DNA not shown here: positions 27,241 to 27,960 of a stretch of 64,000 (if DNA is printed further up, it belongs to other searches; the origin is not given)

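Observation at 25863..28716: Tandem paralogs with a conserved, unassignable ~120-aa C-terminal domain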

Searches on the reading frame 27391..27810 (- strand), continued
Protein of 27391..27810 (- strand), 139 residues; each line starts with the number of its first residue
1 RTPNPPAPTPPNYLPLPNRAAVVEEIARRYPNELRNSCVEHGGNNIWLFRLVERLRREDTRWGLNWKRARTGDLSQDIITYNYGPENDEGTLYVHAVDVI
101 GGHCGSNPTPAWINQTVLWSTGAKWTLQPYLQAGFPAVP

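Call 24: fold_search(model_id=the predicted structure, library=viral)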
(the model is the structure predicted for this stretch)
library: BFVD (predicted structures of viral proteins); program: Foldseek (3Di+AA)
matches with E <= 10: 59; with E <= 0.001: 1
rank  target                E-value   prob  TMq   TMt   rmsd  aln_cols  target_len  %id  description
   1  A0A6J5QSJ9            5.4e-05  1.00  0.65  0.42   2.9       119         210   17  Uncharacterized protein [uncultured Caudovirales phage]
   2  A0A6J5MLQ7            2.1e-02  1.00  0.54  0.39   3.8       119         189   16  Uncharacterized protein [uncultured Caudovirales phage]
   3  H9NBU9                6.4e-01  0.10  0.24  0.09  13.3       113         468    9  (no name in the UniProt tables at hand)
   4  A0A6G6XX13            1.2e+00  0.09  0.23  0.29   6.6        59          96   12  (no name in the UniProt tables at hand)
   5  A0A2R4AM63            2.3e+00  0.02  0.15  0.14  11.5        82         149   10  Uncharacterized protein [Aeromonas phage AhSzw-1]
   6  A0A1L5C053            2.3e+00  0.02  0.16  0.14  15.3       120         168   11  Uncharacterized protein [Aquamicrobium phage P14]
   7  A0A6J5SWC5            2.5e+00  0.01  0.14  0.13  16.9       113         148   18  Uncharacterized protein [uncultured Caudovirales phage]
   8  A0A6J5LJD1            2.9e+00  0.01  0.17  0.13  12.1        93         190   15  Uncharacterized protein [uncultured Caudovirales phage]
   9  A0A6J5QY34            2.9e+00  0.01  0.17  0.12  15.9       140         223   10  Tail tubular protein Gp11 [uncultured Caudovirales phage]
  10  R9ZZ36                3.4e+00  0.03  0.23  0.20   9.4       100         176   14  (no name in the UniProt tables at hand)
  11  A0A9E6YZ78            3.4e+00  0.02  0.20  0.12  12.3       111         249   18  (no name in the UniProt tables at hand)
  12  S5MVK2                3.7e+00  0.02  0.22  0.23  10.4        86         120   13  Uncharacterized protein [Sinorhizobium phage phiM12]
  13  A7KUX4                3.7e+00  0.02  0.16  0.09   6.2        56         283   14  (no name in the UniProt tables at hand)
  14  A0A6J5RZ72            3.7e+00  0.01  0.17  0.18  12.4       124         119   12  Uncharacterized protein [uncultured Caudovirales phage]
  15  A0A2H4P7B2            3.9e+00  0.01  0.14  0.13  16.2       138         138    7  Uncharacterized protein [Pseudomonas phage nickie]
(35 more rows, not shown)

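Call 30: search_solved_structures(query=A2, max_evalue=10, show_alignments=3)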
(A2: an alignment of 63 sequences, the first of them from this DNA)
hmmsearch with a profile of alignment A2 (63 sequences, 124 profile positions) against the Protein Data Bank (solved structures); distinct sequences matched with E-value up to 10: 0.

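Call 31: search_protein_families(library=pfam, alignment_id=A2, max_evalue=10)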
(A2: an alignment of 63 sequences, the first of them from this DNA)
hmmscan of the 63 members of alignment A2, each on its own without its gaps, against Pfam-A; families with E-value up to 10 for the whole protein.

A. member 1, seq(124 aa): 0 families

B. families by the number of members that match (of 63 scanned): 13 families
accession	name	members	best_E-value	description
PF00816.26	Histone_HNS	1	0.012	H-NS histone C-terminal domain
PF18158.6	AidB_N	1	0.026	Adaptive response protein AidB N-terminal domain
PF22461.2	SLBB_2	1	0.03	SLBB domain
PF16756.11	PALB2_WD40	1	0.064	Partner and localizer of BRCA2 WD40 domain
PF13293.11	DUF4074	1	0.11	Domain of unknown function (DUF4074)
PF02793.27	HRM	1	0.12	Hormone receptor domain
PF12696.13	TraG-D_C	1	0.13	TraM recognition site of TraD and TraG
PF20758.2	2B_soluble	1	0.18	2B protein soluble domain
PF02149.25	KA1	1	0.18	Kinase associated domain 1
PF16671.10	ACD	1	0.23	Actin cross-linking domain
PF02720.22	DUF222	1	0.23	Domain of unknown function (DUF222)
PF10736.14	DUF2527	1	0.24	Protein of unknown function (DUF2627)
PF20988.2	SidF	1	0.24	Phosphoinositide phosphatase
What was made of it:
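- On Any Pfam-A / NCBIfam family, for the C-terminal domain: 63 diverse members scanned at E<=10 give only 13 families, each hit by a single member, best E 0.012 (call 31).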

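Call 32: search_protein_families(library=phrogs, alignment_id=A2, max_evalue=1)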
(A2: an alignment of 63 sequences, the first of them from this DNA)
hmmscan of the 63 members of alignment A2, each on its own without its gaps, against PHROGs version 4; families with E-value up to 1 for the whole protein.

A. member 1, seq(124 aa): 0 families

B. families by the number of members that match (of 63 scanned): 25 families
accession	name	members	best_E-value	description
phrog_12792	-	5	0.016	-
phrog_35566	-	2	0.16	-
phrog_18795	-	1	0.042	-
phrog_35669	-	1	0.045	-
phrog_18996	-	1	0.048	-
phrog_7147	-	1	0.06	-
phrog_35728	-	1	0.078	-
phrog_32340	-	1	0.096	-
phrog_33883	-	1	0.1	-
phrog_32489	-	1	0.12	-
phrog_24814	-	1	0.14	-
phrog_5852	-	1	0.21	DNA polymerase/primase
phrog_15740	-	1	0.21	-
phrog_26969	-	1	0.22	-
phrog_38255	-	1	0.23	-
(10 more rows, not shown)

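Call 33: search_dna_similar(query=window:27394-27765:-, collection=phages, mode=protein, max_evalue=10)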
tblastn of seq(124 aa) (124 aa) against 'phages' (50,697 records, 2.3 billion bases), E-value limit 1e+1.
Records with a match: 4; places in all: 4; records where one place covers at least 80% of the query: 0.
Best place of each record, by identity: <60% 4.
By first word of the organism name: Acinetobacter 2; Pseudomonas 2.
By host as written in the record: - 2; Pseudomonas fluorescens 2.
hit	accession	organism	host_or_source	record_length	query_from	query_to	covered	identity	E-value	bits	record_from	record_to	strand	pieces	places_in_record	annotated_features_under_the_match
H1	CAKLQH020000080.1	Acinetobacter phage MD-2021a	not known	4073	51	120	56%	27.1%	1e+0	34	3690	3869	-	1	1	adhC: alcohol dehydrogenase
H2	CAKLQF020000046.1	Acinetobacter phage MD-2021a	not known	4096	51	120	56%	27.1%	1e+0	34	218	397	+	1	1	adhC_2: alcohol dehydrogenase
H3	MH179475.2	Pseudomonas phage 71PfluR64PP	Pseudomonas fluorescens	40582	47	95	40%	30.6%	9e+0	32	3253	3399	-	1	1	hypothetical protein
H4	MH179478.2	Pseudomonas phage 67PfluR64PP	Pseudomonas fluorescens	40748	47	95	40%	30.6%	9e+0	32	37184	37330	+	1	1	hypothetical protein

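Call 42: find_homologous_proteins(query=A2, max_evalue=0.00001)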
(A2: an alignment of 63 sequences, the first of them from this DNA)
Query A2 (63 sequences) (124 aa, profile of the alignment): 160 proteins with E <= 0.00001 among 1496 candidates; the best 120 are listed.
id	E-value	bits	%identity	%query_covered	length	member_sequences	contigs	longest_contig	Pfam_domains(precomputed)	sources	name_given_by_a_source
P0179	2.1e-57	210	47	94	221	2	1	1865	-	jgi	jgi:hypothetical protein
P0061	2.3e-55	204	49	62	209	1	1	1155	-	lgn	-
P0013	4.3e-52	193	57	96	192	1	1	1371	-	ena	-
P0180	1.2e-51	192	54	81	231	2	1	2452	-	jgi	jgi:hypothetical protein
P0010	1.7e-51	191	60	96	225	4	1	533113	-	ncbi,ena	-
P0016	2.2e-51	191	59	97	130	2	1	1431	-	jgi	jgi:hypothetical protein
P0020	2.9e-51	190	57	94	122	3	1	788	-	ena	-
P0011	4.1e-51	190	63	93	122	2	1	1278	-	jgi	jgi:hypothetical protein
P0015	4.2e-51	190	59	96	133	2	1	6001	-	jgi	jgi:hypothetical protein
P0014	4.6e-51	190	60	93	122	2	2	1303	-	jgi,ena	jgi:hypothetical protein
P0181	6.3e-51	189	56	99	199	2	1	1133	-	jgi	jgi:hypothetical protein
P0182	8.7e-51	189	51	89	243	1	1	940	-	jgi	jgi:hypothetical protein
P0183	1.1e-50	188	50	86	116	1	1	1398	-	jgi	-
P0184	1.5e-50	188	55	96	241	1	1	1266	-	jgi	-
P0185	1.6e-50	188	53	96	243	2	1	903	-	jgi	jgi:hypothetical protein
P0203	6.0e-47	176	47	81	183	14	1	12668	-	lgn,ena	-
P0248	5.4e-41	157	47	81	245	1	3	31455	-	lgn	-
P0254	1.7e-38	149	43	79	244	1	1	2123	-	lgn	-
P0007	7.2e-38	147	75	90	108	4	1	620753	-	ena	-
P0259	1.4e-36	143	42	77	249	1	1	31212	-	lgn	-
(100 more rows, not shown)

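Call 44: find_encoding_contigs(protein=P0259, flank=10000, max_places=2)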
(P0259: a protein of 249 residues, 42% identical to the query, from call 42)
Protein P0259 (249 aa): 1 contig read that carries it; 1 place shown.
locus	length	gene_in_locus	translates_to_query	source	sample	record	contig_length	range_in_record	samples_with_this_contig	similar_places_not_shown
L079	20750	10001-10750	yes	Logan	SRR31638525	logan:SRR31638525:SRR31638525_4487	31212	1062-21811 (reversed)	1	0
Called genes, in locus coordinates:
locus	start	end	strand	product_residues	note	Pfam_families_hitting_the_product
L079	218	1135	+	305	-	PF13481:AAA_25 (weak)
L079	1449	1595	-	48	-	-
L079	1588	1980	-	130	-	-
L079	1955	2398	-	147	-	-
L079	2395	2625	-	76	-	-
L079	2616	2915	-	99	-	PF24746:DUF7694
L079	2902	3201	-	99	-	-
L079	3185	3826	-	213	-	-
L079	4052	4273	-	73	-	-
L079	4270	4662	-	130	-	-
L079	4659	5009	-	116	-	-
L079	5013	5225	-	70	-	-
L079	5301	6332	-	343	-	PF06067:DUF932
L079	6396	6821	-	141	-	-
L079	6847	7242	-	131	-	-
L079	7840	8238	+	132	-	-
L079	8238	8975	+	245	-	-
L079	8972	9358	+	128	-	-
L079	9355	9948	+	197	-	PF05838:Glyco_hydro_108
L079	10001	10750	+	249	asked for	-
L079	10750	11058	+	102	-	PF23987:Phage_holin_10 (weak)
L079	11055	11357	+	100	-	-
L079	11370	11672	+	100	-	-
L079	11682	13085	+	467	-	-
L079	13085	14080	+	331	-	-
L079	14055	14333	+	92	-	-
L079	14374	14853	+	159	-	-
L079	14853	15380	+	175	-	-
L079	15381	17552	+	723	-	-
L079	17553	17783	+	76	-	-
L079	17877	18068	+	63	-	-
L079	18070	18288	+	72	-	-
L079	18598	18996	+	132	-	-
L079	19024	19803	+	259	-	-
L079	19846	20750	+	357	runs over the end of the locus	-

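Call 45: find_encoding_contigs(protein=P0203, flank=6000, max_places=3)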
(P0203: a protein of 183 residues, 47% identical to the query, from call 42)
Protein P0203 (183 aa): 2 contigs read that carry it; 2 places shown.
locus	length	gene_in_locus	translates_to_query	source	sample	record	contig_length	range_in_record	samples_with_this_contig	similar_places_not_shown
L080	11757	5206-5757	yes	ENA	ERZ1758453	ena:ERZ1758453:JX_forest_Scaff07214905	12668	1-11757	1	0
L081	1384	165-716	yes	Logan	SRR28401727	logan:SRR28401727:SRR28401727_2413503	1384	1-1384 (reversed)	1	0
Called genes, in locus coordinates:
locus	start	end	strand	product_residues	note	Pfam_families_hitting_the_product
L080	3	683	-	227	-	?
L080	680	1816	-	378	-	PF13439:Glyco_transf_4, PF13579:Glyco_trans_4_4, PF20706:GT4-conflict (weak), PF00534:Glycos_transf_1, PF13692:Glyco_trans_1_4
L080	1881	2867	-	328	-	PF01073:3Beta_HSD, PF01370:Epimerase, PF02719:Polysacc_synt_2 (weak), PF04321:RmlD_sub_bind, PF05368:NmrA, PF07993:NAD_binding_4, PF13460:NAD_binding_10, PF16363:GDP_Man_Dehyd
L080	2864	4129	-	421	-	PF13439:Glyco_transf_4, PF13579:Glyco_trans_4_4, PF00534:Glycos_transf_1, PF13692:Glyco_trans_1_4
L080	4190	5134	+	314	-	PF03706:LPG_synthase_TM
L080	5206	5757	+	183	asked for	-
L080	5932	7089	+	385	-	-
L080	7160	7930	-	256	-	PF02368:Big_2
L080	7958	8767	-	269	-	-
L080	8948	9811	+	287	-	-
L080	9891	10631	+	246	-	PF13489:Methyltransf_23, PF08241:Methyltransf_11, PF08242:Methyltransf_12, PF13649:Methyltransf_25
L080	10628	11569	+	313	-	PF03706:LPG_synthase_TM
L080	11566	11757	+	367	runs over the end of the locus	?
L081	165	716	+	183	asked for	-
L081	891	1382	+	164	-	?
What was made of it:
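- L080 lies among GT4, epimerase and LPG_synthase_TM genes (call 45).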

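Call 49: find_related_loci(query=A3, collection=viral_contigs, flank=6000)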
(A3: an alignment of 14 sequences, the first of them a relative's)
Query A3 (249 aa) in viral_contigs; peptide patterns used: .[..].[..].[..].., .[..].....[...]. (x = any residue, [..] = any of these).
47 stretches matched a pattern; 9 encode a relative of the query (tblastn E <= 1e-3); 9 distinct loci.
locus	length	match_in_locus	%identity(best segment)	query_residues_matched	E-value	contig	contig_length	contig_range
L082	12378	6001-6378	49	115-249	2e-35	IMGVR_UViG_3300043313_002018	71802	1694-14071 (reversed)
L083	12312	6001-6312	42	123-231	4e-20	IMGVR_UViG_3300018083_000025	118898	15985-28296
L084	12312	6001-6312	42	123-231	4e-20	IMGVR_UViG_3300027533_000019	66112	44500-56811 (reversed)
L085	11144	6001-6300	36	132-242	3e-11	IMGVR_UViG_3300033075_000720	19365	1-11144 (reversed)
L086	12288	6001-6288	37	133-231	5e-9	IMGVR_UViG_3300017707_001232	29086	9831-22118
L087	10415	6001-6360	28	123-244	8e-8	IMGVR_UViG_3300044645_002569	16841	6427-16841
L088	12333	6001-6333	32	118-228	6e-7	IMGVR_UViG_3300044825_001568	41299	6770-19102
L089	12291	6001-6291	31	131-231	8e-6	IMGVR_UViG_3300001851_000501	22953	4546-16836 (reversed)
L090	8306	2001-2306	29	131-234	4e-5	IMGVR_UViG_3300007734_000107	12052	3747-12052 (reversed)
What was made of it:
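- Tried and rejected: A narrower one worked (call 49).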

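Call 51: search_protein_families(library=phrogs, proteins=[L083:4261-6348:+, L082:5695-6381:+, L087:5866-6753:+, L086:5977-6558:+, L085:5899-6681:+, L089:5983-6591:+, L090:1983-2558:+, L088:6028-6945:+, P0259, P0248], max_evalue=0.01)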
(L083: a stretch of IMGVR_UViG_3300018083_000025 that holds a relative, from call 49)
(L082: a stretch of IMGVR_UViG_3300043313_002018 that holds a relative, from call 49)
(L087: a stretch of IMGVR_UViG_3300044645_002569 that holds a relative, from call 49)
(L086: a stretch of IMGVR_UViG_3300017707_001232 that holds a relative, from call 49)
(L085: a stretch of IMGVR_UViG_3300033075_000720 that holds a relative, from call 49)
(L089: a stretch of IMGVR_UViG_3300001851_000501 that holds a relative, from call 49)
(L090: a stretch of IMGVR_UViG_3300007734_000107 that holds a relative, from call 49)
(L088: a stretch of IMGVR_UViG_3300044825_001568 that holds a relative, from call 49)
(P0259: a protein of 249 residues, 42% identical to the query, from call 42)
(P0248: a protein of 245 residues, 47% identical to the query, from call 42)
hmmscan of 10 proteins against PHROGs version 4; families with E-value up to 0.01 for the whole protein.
L083:4261-6348:+ (695 aa): 1 family
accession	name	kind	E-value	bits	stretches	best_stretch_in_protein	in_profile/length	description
phrog_1887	-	tail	6.4e-05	23.1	0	420-494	551-625/670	tail protein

L082:5695-6381:+ (228 aa): 0 families

L087:5866-6753:+ (295 aa): 0 families

L086:5977-6558:+ (193 aa): 0 families

L085:5899-6681:+ (260 aa): 0 families

L089:5983-6591:+ (202 aa): 0 families

L090:1983-2558:+ (191 aa): 0 families

L088:6028-6945:+ (305 aa): 0 families

P0259 (249 aa): 0 families

P0248 (245 aa): 0 families
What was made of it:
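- Fusion to tail proteins is unexplained (call 51).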

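Call 52: search_protein_families(library=pfam, proteins=[L083:4261-6348:+, L082:5695-6381:+, L087:5866-6753:+, L086:5977-6558:+, L085:5899-6681:+, L089:5983-6591:+, L090:1983-2558:+, L088:6028-6945:+, P0259, P0248], max_evalue=0.1)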
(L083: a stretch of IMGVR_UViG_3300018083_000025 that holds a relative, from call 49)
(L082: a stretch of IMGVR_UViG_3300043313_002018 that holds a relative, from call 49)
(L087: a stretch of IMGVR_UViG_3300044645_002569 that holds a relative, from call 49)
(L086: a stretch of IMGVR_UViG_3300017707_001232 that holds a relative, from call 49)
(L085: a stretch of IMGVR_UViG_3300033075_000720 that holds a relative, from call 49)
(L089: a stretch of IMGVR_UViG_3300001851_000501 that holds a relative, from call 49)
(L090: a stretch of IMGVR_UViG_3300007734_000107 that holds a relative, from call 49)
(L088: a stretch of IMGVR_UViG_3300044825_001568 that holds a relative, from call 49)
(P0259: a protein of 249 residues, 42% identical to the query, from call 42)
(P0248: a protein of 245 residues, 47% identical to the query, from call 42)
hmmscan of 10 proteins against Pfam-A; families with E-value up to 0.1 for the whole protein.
L083:4261-6348:+ (695 aa): 0 families

L082:5695-6381:+ (228 aa): 0 families

L087:5866-6753:+ (295 aa): 3 families
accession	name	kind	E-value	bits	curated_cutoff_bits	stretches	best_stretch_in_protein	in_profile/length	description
PF14712.11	Snapin_Pallidin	-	0.0035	18.2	29.6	1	192-232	10-50/89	Snapin/Pallidin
PF10157.14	BORCS6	-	0.027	15.1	35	1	195-268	7-80/101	BLOC-1-related complex sub-unit 6 C-terminal helix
PF05859.17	Mis12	-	0.041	14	25.7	0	195-261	129-199/231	Mis12 protein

L086:5977-6558:+ (193 aa): 1 family
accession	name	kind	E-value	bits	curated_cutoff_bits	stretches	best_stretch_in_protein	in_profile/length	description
PF10531.15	SLBB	-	0.0053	17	27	1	82-105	20-43/55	SLBB domain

L085:5899-6681:+ (260 aa): 0 families

L089:5983-6591:+ (202 aa): 0 families

L090:1983-2558:+ (191 aa): 0 families

L088:6028-6945:+ (305 aa): 1 family
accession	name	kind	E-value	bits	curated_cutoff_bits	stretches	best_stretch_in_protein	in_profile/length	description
PF04472.17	SepF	-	0.042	14.5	27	1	247-301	13-67/72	Cell division protein SepF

P0259 (249 aa): 0 families

P0248 (245 aa): 2 families
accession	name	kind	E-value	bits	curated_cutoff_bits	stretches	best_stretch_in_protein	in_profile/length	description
PF16326.10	ABC_tran_CTD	-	0.027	15.1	32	1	167-217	12-60/69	ABC transporter C-terminal domain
PF17253.7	DUF5320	-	0.045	15.3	27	1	127-188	35-98/99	Family of unknown function (DUF5320)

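Call 54: search_protein_families(library=phrogs, proteins=[L082:421-1656:+, L082:1656-5690:+, L083:1397-4258:+, L083:6357-6950:+, L083:6958-8058:+, L085:6698-7435:+, L085:7445-8959:+, L085:2550-3725:+, L087:2684-4873:+, L087:6702-7253:+], max_evalue=0.001)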
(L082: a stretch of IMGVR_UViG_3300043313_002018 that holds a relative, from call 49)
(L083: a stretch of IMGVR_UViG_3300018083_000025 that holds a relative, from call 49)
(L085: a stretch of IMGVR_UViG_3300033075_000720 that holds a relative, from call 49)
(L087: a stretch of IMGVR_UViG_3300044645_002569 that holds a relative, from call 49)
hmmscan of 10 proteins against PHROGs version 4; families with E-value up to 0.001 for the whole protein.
L082:421-1656:+ (411 aa): 1 family
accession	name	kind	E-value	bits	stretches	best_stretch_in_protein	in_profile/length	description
phrog_399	-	head and packaging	1.9e-07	31.9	1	229-394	24-193/220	structural protein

L082:1656-5690:+ (1344 aa): 0 families

L083:1397-4258:+ (953 aa): 0 families

L083:6357-6950:+ (197 aa): 0 families

L083:6958-8058:+ (366 aa): 1 family
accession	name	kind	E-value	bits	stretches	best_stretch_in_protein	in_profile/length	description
phrog_10330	-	head and packaging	2e-06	28.7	1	229-338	134-238/239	virion structural protein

L085:6698-7435:+ (245 aa): 0 families

L085:7445-8959:+ (504 aa): 0 families

L085:2550-3725:+ (391 aa): 3 families
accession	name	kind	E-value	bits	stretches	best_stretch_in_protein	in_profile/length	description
phrog_28766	-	tail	2.8e-05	23.7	1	157-218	205-265/472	tail fiber protein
phrog_692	-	head and packaging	4.4e-05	23.7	1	177-213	46-82/440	virion structural protein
phrog_372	-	tail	0.00019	21.3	1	270-386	631-741/743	tail protein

L087:2684-4873:+ (729 aa): 2 families
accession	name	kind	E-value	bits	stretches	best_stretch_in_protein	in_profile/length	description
phrog_511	-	head and packaging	4.1e-09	36.4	1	306-429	567-685/862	internal virion protein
phrog_3287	-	head and packaging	1.3e-07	31.9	1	343-507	204-369/524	virion structural protein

L087:6702-7253:+ (183 aa): 1 family
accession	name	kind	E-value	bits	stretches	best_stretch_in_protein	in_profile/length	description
phrog_1128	-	moron, auxiliary metabolic gene and host takeover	1.7e-16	61.4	1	26-168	22-166/381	enoyl-CoA hydratase/carnithine racemase-like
